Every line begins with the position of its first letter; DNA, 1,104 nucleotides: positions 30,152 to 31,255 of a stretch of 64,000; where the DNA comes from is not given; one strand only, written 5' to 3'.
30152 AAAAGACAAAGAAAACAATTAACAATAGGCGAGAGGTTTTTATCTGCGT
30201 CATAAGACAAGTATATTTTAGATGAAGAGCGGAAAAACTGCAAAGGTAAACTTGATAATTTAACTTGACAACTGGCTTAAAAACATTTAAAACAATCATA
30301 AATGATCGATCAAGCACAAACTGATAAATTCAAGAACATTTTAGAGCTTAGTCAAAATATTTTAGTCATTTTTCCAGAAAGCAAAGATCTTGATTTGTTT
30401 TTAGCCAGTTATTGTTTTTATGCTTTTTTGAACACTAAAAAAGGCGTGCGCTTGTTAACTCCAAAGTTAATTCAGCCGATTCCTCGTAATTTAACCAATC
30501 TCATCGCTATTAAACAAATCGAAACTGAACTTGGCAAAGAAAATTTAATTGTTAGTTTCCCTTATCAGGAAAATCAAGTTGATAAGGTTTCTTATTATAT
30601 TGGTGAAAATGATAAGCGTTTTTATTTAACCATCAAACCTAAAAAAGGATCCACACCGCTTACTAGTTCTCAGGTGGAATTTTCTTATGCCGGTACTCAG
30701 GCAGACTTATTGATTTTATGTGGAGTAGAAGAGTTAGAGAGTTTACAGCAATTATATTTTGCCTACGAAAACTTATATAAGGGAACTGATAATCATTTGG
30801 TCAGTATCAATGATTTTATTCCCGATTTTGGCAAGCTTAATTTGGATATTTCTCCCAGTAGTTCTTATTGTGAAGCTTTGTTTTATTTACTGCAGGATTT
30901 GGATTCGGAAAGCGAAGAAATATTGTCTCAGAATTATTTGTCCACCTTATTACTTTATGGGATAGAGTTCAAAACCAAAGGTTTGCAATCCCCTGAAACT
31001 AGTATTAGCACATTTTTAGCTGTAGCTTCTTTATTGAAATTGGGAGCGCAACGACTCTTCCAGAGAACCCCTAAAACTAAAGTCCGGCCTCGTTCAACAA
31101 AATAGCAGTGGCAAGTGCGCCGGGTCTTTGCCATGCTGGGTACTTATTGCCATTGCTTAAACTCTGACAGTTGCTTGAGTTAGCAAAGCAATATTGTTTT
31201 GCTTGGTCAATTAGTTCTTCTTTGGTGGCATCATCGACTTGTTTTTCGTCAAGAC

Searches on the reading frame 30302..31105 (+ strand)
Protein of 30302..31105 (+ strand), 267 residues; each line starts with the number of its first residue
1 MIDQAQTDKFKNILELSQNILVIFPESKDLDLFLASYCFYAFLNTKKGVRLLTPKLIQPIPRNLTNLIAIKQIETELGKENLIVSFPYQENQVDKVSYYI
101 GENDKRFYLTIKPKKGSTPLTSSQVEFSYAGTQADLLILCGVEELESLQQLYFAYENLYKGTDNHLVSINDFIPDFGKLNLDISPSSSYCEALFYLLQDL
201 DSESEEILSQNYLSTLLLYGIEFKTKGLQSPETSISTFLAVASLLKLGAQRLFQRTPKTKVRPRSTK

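Call 9: search_protein_families(library=pfam, proteins=[window:30302-31105:+], max_evalue=0.001)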
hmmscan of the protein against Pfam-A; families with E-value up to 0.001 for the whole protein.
window:30302-31105:+ (267 aa): 1 family
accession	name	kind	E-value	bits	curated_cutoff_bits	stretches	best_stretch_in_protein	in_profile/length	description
PF01368.27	DHH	-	3e-05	24.7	28.1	1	20-221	2-125/125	DHH family, N-terminal domain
